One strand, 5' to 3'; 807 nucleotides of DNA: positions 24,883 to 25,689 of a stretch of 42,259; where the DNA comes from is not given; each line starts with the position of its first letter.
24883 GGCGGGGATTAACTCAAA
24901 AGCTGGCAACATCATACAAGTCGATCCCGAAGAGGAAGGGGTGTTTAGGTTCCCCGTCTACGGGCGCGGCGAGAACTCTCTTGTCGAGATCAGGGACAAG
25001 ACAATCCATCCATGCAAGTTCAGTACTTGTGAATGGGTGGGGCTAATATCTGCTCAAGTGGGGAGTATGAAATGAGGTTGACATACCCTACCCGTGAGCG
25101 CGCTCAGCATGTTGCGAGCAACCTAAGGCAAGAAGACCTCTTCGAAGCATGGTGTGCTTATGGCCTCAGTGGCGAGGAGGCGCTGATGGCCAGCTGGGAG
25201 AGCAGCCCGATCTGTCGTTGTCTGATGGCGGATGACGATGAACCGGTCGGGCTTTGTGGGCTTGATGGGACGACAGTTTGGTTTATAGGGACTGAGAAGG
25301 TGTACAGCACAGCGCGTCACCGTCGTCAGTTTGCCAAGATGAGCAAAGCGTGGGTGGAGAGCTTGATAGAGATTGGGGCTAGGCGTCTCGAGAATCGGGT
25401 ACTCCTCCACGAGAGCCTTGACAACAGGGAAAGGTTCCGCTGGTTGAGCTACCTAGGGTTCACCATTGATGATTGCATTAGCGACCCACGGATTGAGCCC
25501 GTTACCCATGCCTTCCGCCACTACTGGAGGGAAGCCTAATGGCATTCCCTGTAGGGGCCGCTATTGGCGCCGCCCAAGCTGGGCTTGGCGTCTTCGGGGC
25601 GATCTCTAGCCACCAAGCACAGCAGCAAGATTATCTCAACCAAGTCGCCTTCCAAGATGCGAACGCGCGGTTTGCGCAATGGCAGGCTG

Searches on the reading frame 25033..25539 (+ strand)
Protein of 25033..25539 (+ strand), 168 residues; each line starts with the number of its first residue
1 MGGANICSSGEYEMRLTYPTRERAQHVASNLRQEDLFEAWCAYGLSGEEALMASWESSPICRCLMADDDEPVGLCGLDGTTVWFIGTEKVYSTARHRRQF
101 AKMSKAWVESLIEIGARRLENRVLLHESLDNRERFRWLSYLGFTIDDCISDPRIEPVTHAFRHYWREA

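Call 95: search_protein_families(library=pfam, proteins=[window:25033-25539:+], max_evalue=0.01)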
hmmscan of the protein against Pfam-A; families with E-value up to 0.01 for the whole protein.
window:25033-25539:+ (168 aa): 1 family
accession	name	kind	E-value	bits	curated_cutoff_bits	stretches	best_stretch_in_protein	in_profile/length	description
PF11090.14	Phage_T7_Gp13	-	0.00065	20.5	25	1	67-143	7-79/86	Bacteriophage T7, probable scaffold protein Gp13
